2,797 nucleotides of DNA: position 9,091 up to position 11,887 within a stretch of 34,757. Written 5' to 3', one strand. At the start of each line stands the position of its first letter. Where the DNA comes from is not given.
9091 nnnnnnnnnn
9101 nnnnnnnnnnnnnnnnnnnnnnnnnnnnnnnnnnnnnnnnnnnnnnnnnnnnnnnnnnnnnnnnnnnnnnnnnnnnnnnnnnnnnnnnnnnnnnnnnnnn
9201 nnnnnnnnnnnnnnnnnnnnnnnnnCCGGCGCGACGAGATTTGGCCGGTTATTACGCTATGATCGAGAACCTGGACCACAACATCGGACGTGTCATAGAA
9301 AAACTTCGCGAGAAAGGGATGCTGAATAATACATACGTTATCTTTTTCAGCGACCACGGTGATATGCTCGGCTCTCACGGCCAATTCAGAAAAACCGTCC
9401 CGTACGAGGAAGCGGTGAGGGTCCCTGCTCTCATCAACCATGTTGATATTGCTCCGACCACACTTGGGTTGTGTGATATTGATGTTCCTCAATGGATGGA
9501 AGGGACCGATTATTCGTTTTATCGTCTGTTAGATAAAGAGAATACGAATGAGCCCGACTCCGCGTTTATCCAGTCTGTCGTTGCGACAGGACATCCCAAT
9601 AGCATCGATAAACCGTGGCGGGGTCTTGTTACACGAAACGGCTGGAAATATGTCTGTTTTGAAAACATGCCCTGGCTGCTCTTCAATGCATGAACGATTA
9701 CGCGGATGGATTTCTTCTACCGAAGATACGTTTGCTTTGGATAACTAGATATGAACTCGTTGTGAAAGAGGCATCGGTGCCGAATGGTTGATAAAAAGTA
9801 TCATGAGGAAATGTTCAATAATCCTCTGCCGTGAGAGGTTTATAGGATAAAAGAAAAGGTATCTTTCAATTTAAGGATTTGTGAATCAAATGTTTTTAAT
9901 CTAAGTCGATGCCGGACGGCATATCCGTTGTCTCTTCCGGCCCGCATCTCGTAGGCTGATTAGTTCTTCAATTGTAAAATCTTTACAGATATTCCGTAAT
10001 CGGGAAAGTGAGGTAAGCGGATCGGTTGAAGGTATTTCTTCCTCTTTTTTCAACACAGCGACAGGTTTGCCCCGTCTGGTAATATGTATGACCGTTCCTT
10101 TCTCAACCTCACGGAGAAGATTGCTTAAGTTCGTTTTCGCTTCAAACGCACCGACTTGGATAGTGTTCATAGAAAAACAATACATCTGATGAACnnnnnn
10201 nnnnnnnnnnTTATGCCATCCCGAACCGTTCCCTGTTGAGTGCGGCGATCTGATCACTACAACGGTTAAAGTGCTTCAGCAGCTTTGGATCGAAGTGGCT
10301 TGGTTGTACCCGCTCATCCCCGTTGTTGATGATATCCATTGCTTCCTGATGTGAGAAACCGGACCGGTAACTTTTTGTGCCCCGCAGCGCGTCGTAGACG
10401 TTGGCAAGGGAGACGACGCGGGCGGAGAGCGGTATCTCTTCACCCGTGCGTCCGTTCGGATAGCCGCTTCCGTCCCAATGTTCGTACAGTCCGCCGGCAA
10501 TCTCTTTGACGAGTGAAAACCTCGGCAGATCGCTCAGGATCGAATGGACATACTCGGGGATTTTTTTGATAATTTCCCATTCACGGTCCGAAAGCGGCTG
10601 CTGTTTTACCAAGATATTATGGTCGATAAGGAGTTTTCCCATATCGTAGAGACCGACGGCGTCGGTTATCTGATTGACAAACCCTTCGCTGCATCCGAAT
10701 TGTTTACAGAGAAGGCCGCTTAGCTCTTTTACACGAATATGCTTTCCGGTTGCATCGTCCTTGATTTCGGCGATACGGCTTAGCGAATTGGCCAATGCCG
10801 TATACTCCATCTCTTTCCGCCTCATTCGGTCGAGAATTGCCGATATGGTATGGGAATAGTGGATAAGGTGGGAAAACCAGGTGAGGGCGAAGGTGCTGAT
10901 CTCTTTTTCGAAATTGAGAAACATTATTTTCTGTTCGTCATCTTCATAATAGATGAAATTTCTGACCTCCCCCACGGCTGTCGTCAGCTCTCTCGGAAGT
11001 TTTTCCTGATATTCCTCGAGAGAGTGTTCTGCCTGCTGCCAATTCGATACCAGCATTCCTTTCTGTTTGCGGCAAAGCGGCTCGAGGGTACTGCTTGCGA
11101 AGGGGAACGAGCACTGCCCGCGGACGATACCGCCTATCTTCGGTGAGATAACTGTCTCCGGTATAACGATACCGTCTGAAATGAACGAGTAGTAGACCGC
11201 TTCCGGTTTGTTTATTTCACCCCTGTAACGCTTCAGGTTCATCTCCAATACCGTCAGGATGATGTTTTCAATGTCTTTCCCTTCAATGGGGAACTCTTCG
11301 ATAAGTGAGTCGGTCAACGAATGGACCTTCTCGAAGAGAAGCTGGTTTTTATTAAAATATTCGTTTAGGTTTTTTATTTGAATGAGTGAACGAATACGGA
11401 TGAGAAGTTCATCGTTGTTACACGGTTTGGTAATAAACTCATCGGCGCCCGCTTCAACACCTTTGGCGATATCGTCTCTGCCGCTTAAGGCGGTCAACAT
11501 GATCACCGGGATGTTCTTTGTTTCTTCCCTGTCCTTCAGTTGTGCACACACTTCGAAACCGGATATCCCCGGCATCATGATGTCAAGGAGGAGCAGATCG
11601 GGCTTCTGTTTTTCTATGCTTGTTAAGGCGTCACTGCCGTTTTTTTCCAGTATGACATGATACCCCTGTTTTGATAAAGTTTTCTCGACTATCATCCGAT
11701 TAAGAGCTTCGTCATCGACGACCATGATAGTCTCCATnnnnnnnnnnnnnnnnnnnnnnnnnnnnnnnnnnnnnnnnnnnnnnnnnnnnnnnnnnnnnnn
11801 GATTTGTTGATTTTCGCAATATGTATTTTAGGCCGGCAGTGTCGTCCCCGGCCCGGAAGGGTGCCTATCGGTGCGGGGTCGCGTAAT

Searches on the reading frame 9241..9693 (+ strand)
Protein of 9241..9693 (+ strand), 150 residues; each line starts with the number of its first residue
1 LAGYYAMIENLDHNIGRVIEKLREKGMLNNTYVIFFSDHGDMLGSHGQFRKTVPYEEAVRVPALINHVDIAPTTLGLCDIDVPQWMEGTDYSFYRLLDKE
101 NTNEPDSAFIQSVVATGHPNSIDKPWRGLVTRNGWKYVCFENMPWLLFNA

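Call 50: search_protein_families(library=pfam, proteins=[window:9241-9693:+], max_evalue=0.00001)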
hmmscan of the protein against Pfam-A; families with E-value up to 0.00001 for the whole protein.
window:9241-9693:+ (150 aa): 4 families
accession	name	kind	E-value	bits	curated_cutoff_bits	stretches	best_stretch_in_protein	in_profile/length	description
PF00884.28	Sulfatase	-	3.3e-16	59.9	25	1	2-65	204-271/301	Sulfatase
PF02995.22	DUF229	-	5.1e-07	29.2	25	1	4-49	306-351/496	Protein of unknown function (DUF229)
PF16347.10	SGSH_C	-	6.4e-06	26.8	29.3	0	64-104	37-75/154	N-sulphoglucosamine sulphohydrolase, C-terminal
PF01663.27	Phosphodiest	-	8.2e-06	26.1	23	1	6-63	186-240/342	Type I phosphodiesterase / nucleotide pyrophosphatase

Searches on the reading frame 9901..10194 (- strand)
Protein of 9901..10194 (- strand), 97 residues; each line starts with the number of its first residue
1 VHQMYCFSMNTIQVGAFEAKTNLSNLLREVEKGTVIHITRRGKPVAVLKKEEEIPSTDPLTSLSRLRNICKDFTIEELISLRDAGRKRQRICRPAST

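Call 50: search_protein_families(library=pfam, proteins=[window:9901-10194:-], max_evalue=0.00001)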
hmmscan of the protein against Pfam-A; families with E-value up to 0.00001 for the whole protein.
window:9901-10194:- (97 aa): 1 family
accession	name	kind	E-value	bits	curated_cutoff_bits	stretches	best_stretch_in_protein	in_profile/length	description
PF02604.26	PhdYeFM_antitox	-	4.6e-11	42.8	29.8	1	14-55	4-46/74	Antitoxin Phd_YefM, type II toxin-antitoxin system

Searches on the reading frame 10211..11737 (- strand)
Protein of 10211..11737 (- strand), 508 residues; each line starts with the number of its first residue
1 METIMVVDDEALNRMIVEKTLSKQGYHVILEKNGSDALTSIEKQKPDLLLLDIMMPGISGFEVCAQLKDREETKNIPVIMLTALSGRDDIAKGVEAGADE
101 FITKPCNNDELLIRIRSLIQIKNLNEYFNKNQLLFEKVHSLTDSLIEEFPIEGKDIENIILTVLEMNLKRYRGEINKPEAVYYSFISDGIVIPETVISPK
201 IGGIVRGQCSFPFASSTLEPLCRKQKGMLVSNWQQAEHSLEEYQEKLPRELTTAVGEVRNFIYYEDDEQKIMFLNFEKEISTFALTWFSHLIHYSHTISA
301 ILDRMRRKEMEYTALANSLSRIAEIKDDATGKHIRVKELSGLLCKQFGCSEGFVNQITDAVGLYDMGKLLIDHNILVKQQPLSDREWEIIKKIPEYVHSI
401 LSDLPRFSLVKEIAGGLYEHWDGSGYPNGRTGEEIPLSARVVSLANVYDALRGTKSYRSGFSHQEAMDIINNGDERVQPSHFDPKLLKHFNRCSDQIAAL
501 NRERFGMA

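Call 50: search_protein_families(library=pfam, proteins=[window:10211-11737:-], max_evalue=0.00001)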
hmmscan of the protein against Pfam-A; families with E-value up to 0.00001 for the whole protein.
window:10211-11737:- (508 aa): 2 families
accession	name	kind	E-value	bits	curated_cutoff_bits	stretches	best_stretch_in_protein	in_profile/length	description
PF00072.30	Response_reg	-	4.7e-30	104.5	30.2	1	4-115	1-110/111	Response regulator receiver domain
PF13487.12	HD_5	-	1.4e-26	93.7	27.2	1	319-485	3-169/170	HD domain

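Call 53: search_protein_families(library=padloc, proteins=[window:10211-11737:-], max_evalue=0.01)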
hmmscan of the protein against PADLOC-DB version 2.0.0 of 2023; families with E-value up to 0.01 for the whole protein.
window:10211-11737:- (508 aa): 3 families
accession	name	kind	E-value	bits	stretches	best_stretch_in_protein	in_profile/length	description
PDLC04055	PD-T4-6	-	3.8e-07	27.3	1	2-122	366-486/496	-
PDLC04725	PDC-M60B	-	1.3e-05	23.1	1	3-58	5-62/158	-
PDLC00405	SduA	-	0.00087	16.9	1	3-60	8-65/323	DUF4263 domain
